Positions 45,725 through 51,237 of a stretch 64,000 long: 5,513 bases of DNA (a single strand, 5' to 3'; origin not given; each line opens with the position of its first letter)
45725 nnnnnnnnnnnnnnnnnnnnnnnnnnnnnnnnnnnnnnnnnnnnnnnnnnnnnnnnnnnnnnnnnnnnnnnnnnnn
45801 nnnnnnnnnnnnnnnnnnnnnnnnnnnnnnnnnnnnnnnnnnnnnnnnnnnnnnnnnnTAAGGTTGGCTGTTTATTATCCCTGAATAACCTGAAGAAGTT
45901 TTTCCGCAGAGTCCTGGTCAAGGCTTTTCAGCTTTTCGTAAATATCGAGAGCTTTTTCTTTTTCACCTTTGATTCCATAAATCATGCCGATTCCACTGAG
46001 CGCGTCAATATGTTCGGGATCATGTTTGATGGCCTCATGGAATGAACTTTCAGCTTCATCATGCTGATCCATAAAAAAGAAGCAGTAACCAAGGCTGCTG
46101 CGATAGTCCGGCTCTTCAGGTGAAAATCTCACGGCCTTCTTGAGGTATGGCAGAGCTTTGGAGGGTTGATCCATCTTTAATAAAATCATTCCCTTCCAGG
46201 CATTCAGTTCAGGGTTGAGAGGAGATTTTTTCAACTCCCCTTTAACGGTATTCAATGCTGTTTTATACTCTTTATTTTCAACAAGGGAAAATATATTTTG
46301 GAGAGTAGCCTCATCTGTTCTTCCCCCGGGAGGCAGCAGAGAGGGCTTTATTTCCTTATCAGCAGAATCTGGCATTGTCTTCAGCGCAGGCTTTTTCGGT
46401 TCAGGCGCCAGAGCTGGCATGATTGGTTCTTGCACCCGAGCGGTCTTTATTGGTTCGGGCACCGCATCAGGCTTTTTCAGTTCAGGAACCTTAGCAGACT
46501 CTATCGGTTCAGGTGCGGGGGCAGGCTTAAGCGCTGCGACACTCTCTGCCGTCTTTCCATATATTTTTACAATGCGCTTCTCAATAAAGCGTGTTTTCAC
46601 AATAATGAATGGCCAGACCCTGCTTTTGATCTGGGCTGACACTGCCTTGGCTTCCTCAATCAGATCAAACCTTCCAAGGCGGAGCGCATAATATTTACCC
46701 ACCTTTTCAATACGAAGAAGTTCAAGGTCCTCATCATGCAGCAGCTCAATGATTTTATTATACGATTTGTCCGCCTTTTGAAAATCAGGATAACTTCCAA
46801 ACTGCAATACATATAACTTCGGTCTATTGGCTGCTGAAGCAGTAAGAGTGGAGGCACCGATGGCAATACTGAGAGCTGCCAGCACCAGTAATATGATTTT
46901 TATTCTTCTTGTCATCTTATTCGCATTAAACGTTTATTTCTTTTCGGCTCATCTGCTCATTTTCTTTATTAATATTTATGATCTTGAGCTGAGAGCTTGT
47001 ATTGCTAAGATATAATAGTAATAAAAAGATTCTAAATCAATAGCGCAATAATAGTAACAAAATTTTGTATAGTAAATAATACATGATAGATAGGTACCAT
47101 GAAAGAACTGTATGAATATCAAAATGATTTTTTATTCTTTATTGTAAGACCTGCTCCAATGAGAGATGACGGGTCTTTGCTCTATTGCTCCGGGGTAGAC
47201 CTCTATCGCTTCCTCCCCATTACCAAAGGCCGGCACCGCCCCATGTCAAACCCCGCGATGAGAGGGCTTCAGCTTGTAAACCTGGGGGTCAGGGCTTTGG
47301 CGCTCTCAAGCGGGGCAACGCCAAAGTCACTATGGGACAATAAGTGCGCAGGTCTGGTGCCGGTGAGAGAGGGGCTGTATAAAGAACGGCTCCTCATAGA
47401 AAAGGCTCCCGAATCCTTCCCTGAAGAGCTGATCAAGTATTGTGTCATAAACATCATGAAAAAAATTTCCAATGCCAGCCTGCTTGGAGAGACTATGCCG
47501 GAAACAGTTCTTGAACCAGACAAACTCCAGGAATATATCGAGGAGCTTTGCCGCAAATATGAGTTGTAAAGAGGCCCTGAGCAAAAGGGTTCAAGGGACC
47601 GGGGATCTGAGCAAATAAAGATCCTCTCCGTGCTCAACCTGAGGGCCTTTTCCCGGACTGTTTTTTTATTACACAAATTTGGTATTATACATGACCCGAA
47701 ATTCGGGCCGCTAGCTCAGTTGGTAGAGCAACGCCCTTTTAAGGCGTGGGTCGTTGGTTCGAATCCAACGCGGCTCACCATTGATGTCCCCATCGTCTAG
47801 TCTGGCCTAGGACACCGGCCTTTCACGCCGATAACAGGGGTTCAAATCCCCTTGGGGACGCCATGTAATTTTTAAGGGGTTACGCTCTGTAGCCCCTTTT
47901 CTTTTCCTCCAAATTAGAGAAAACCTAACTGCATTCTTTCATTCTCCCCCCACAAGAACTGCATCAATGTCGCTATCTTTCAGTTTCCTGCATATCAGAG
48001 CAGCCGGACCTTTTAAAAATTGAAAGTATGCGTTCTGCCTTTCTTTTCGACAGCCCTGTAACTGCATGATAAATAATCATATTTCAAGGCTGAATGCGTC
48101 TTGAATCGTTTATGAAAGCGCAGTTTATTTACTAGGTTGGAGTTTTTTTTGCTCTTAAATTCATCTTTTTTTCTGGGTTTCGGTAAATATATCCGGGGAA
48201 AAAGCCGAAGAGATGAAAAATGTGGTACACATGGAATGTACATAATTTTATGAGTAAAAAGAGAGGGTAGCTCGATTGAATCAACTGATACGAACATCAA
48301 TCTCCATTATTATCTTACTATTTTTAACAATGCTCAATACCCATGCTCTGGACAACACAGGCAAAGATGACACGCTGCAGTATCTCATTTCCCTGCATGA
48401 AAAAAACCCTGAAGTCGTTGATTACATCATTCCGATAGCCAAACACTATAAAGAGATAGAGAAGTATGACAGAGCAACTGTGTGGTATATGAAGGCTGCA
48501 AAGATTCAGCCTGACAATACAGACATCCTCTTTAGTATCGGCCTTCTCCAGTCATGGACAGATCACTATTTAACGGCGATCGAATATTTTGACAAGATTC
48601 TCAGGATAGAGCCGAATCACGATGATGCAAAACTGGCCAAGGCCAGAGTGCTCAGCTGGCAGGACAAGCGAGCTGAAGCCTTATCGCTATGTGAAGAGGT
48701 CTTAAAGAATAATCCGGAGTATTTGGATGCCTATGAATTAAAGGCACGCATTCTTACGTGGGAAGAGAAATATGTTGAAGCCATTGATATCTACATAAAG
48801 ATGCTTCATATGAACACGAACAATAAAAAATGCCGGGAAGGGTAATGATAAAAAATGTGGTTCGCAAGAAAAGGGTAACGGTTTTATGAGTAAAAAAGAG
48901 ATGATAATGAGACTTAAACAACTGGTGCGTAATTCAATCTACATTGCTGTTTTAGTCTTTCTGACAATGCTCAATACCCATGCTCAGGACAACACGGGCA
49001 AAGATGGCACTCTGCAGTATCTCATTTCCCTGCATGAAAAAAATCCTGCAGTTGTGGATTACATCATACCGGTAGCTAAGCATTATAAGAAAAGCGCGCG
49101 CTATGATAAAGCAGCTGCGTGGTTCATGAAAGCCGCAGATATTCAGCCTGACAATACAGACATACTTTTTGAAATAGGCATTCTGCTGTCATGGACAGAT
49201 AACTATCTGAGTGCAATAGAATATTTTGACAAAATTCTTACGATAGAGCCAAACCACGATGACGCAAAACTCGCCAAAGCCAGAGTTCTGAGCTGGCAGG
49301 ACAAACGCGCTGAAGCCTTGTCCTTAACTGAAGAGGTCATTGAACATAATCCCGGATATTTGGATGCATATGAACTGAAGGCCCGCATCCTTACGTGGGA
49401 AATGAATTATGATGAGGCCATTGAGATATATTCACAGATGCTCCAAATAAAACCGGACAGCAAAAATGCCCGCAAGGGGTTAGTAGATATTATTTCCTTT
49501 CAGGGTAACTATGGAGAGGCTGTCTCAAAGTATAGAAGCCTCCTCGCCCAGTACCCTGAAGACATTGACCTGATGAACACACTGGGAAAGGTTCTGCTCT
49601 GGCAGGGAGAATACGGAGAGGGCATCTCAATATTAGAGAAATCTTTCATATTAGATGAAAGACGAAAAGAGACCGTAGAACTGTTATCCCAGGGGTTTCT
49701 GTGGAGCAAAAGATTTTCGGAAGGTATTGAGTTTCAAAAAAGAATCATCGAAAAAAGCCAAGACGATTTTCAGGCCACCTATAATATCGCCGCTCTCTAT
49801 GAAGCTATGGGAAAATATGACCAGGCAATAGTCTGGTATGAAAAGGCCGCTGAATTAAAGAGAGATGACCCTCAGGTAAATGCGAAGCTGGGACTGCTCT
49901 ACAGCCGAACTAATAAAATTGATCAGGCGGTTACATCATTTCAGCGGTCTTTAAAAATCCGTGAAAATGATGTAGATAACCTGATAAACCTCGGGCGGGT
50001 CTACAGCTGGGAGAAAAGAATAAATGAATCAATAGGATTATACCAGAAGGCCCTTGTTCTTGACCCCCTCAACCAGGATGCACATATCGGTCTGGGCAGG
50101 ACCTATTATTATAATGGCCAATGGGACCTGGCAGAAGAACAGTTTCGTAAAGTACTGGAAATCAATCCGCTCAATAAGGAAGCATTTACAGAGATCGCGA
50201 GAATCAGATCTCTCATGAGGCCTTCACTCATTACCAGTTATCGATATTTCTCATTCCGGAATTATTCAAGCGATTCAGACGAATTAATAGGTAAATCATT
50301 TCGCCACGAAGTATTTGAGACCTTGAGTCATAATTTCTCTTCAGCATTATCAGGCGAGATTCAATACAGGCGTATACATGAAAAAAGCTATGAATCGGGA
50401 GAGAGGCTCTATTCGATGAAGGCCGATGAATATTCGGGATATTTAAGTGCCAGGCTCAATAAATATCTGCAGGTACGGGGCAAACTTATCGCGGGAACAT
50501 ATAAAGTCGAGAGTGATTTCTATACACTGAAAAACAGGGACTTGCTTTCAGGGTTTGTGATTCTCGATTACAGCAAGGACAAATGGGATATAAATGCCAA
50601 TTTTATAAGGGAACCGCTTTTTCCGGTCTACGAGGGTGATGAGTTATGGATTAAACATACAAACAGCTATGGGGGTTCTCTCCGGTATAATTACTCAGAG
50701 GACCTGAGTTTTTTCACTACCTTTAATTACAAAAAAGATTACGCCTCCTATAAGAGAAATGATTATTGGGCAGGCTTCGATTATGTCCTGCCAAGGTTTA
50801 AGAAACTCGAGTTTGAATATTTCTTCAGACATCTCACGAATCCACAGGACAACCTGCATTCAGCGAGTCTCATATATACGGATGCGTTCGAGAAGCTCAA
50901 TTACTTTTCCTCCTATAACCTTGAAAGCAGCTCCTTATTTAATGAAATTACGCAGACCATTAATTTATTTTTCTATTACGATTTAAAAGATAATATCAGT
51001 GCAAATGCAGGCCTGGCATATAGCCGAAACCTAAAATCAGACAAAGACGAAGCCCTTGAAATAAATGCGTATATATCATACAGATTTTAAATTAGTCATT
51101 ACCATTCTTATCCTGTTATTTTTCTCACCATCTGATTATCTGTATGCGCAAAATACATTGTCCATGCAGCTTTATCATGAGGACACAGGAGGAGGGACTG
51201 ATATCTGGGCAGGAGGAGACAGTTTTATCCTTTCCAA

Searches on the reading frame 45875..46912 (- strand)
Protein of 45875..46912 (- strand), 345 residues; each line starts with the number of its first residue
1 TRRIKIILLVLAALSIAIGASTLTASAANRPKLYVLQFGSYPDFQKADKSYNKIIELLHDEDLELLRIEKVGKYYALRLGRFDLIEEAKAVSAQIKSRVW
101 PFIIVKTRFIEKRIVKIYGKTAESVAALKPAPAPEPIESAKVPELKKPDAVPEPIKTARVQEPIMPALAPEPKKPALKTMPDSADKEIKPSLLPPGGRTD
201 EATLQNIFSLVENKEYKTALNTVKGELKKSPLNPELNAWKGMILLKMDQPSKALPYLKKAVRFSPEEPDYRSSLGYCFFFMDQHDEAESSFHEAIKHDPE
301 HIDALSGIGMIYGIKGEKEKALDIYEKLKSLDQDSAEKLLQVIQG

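Call 9: search_protein_families(library=pfam, proteins=[window:45875-46912:-], max_evalue=0.001)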
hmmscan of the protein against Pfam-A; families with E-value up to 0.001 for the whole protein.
window:45875-46912:- (345 aa): 15 families
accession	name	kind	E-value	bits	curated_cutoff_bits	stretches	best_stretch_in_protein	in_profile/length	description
PF00515.34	TPR_1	-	1.2e-17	63.3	27.8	1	272-301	5-34/34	Tetratricopeptide repeat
PF07719.23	TPR_2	-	5.3e-14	51.5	27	0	272-301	5-34/34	Tetratricopeptide repeat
PF13181.12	TPR_8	-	8e-14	51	25.7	0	304-334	3-33/34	Tetratricopeptide repeat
PF14559.12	TPR_19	-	8.2e-11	42.5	25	1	283-336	6-59/68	Tetratricopeptide repeat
PF13431.12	TPR_17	-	2e-09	37.4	24.4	0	293-322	4-33/34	Tetratricopeptide repeat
PF13432.12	TPR_16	-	1.6e-07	32.1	32.7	0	283-334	12-63/65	Tetratricopeptide repeat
PF13428.12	TPR_14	-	1.6e-07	31.7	23.5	0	235-274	2-41/44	Tetratricopeptide repeat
PF13424.12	TPR_12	-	1.9e-07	31.6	30.1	1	273-327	8-70/77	Tetratricopeptide repeat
PF13174.12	TPR_6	-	6.7e-07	30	26.3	0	274-300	6-32/33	Tetratricopeptide repeat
PF23914.1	TPR_CcmH_CycH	-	1.4e-05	25.4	42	1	226-331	42-150/158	Cytochrome c-type biogenesis protein H TPR domain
PF05036.18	SPOR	-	6.3e-05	23.7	21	1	31-96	2-65/76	SPOR domain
PF13414.12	TPR_11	-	7.8e-05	22.7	26.8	0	253-277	13-37/42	TPR repeat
PF13176.12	TPR_7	-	0.00014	22.1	27.9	0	304-335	1-32/36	Tetratricopeptide repeat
PF12569.14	NatA_aux_su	-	0.00019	21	33.3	0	281-333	205-257/515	N-terminal acetyltransferase A, auxiliary subunit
PF25062.1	ARM_TT21_N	-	0.00024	21.3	40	0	213-259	7-52/222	Tetratricopeptide repeat protein 21 N-terminal ARM repeat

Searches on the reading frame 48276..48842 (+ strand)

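Call 9: search_protein_families(library=pfam, proteins=[window:48276-48842:+], max_evalue=0.001)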
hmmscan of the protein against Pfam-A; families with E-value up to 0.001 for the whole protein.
window:48276-48842:+ (189 aa): 17 families
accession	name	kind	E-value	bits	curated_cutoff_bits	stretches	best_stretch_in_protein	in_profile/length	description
PF14559.12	TPR_19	-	1.6e-12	48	25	1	98-159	7-68/68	Tetratricopeptide repeat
PF00515.34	TPR_1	-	5.5e-12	45.4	27.8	0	84-115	3-34/34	Tetratricopeptide repeat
PF07719.23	TPR_2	-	1.6e-10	40.7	27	0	84-115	3-34/34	Tetratricopeptide repeat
PF23914.1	TPR_CcmH_CycH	-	7.2e-09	36.1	42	1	88-184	56-155/158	Cytochrome c-type biogenesis protein H TPR domain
PF13428.12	TPR_14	-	1.3e-08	35.1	23.5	0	117-159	2-44/44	Tetratricopeptide repeat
PF13431.12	TPR_17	-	3.8e-08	33.4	24.4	0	71-101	2-32/34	Tetratricopeptide repeat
PF12895.13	ANAPC3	-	8.4e-07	29.6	27.2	1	96-175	3-81/82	Anaphase-promoting complex, cyclosome, subunit 3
PF25062.1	ARM_TT21_N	-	1.3e-06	28.8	40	1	61-160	113-212/222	Tetratricopeptide repeat protein 21 N-terminal ARM repeat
PF13181.12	TPR_8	-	2.1e-06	27.9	25.7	0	58-81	11-34/34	Tetratricopeptide repeat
PF24575.1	TPR_Slam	-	1.9e-05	25.4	35.2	0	80-134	45-99/104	Surface lipoprotein assembly modifier, N-terminal TPR repeats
PF25063.1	ARM_TT21_C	-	3.5e-05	24.2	35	1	118-181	97-160/209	Tetratricopeptide repeat protein 21 C-terminal ARM domain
PF13371.12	TPR_9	-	9.4e-05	22.8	35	1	62-124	9-71/73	Tetratricopeptide repeat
PF13414.12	TPR_11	-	0.00019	21.5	26.8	1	58-91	4-37/42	TPR repeat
PF14853.12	Fis1_TPR_C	-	0.00032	21.3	25.3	0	98-119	17-38/53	Fis1 C-terminal tetratricopeptide repeat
PF13432.12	TPR_16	-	0.00039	21.3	32.7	0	120-173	1-54/65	Tetratricopeptide repeat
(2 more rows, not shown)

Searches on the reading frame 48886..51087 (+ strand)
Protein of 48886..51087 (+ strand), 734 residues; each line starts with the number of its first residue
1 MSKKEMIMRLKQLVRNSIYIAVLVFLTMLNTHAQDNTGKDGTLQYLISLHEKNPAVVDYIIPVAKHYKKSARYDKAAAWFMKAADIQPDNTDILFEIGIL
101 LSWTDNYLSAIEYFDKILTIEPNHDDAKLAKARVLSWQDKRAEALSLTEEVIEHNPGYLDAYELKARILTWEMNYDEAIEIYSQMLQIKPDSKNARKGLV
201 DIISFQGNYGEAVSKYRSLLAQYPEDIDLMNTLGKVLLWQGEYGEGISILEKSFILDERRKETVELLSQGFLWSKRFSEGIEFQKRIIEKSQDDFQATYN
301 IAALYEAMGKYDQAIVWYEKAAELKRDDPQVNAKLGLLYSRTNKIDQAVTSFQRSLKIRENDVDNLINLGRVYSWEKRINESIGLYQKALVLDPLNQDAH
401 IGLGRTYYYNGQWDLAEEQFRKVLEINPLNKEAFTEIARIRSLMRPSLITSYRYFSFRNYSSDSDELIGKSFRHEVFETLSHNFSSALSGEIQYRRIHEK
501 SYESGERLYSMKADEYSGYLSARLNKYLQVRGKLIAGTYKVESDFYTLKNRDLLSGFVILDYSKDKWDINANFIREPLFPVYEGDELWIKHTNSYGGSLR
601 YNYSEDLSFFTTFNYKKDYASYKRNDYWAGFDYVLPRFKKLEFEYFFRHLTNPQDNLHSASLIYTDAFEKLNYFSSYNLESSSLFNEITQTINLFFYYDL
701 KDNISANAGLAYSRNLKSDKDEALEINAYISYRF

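Call 5: search_protein_families(library=ncbifam, proteins=[window:48886-51087:+], max_evalue=1)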
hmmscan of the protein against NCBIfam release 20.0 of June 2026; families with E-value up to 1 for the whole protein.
window:48886-51087:+ (734 aa): 41 families (the best 25 are shown)
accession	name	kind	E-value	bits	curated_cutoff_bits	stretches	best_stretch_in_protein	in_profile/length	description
NF040959.1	MamA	equivalog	5.4e-44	150.1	200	3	205-358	49-202/204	magnetosome protein MamA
TIGR02917.1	PEP_TPR_lipo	equivalog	5.1e-40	137.2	312.2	1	16-433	327-739/899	XrtA/PEP-CTERM system TPR-repeat protein PrsT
TIGR02521.1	type_IV_pilW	equivalog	1.8e-24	86.6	154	4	296-450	32-188/234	type IV pilus biogenesis/stability protein PilW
TIGR03939.1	PGA_TPR_OMP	equivalog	2.3e-22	79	366.65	5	134-255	62-182/800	poly-beta-1,6 N-acetyl-D-glucosamine export porin PgaA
TIGR02552.1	LcrH_SycD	equivalog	1.2e-21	76.9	104.8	3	294-362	51-119/136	SycD/LcrH family type III secretion system chaperone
NF047371.1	FlcA_CTERM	equivalog_domain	7.6e-21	74.2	300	4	292-390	428-534/646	periplasmic flagellar collar protein FlcA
NF033762.1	social_mot_Tgl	equivalog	2.4e-20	73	225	4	289-428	25-167/252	social motility TPR repeat lipoprotein Tgl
NF033758.1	gliding_GltE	equivalog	1.7e-17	63.5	225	3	321-428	214-321/411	adventurous gliding motility TPR repeat lipoprotein GltE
NF053607.1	CHU_0125_OmpA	equivalog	1.3e-16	60.3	620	4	240-329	32-121/639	CHU_0125 family OmpA-like outer membrane integrity protein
TIGR00540.1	TPR_hemY_coli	hypoth_equivalog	9.5e-15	54.2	142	4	309-389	306-385/385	heme biosynthesis-associated TPR protein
NF008391.2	PRK11189.1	equivalog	6.8e-14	52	250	3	78-145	86-153/297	lipoprotein NlpI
NF008520.0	PRK11447.1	equivalog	2e-13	49.1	858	2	165-440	118-428/1157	cellulose synthase complex outer membrane protein BcsC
TIGR00990.1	3a0801s09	subfamily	1.9e-12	46.6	757.25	3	285-357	389-461/615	mitochondrial import receptor subunit TOM70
NF047507.1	TPR_BatC_Lepto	exception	7.4e-12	45.2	175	1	292-363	55-130/214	TPR repeat-containing protein BatC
NF007468.0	PRK10049.1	equivalog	1e-11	43.8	1043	3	173-263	115-204/817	poly-beta-1,6 N-acetyl-D-glucosamine export porin PgaA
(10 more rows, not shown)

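Call 6: search_protein_families(library=pfam, proteins=[window:48886-51087:+], max_evalue=1)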
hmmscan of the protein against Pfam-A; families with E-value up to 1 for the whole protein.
window:48886-51087:+ (734 aa): 38 families (the best 25 are shown)
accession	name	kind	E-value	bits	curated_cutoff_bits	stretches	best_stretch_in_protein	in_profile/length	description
PF07719.23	TPR_2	-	3.3e-42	139.6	27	6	398-430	2-34/34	Tetratricopeptide repeat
PF14559.12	TPR_19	-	2.8e-41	140.1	25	5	106-168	6-68/68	Tetratricopeptide repeat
PF00515.34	TPR_1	-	2.6e-38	128.8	27.8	6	298-328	4-34/34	Tetratricopeptide repeat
PF13414.12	TPR_11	-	1.3e-31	108.5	26.8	6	307-341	6-40/42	TPR repeat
PF13431.12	TPR_17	-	7.7e-30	101.1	24.4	3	385-418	1-34/34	Tetratricopeptide repeat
PF13428.12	TPR_14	-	3.8e-29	98.6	23.5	5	399-439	3-43/44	Tetratricopeptide repeat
PF13424.12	TPR_12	-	5.5e-28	97.4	30.1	5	297-360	5-76/77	Tetratricopeptide repeat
PF13181.12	TPR_8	-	1.2e-27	94.1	25.7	4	299-328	5-34/34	Tetratricopeptide repeat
PF13432.12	TPR_16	-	1e-22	80.6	32.7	5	380-428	14-62/65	Tetratricopeptide repeat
PF13176.12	TPR_7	-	4.5e-21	73.5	27.9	3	299-329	3-33/36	Tetratricopeptide repeat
PF13374.12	TPR_10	-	2.4e-18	65.9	27.5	3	300-326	7-33/42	Tetratricopeptide repeat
PF23914.1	TPR_CcmH_CycH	-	5e-18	65.9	42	3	104-192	63-154/158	Cytochrome c-type biogenesis protein H TPR domain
PF13174.12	TPR_6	-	3.6e-17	62.2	26.3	1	402-428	5-31/33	Tetratricopeptide repeat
PF24575.1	TPR_Slam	-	1.6e-16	61.1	35.2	5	206-232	60-86/104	Surface lipoprotein assembly modifier, N-terminal TPR repeats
PF12895.13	ANAPC3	-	6.2e-16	58.9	27.2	3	105-182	3-79/82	Anaphase-promoting complex, cyclosome, subunit 3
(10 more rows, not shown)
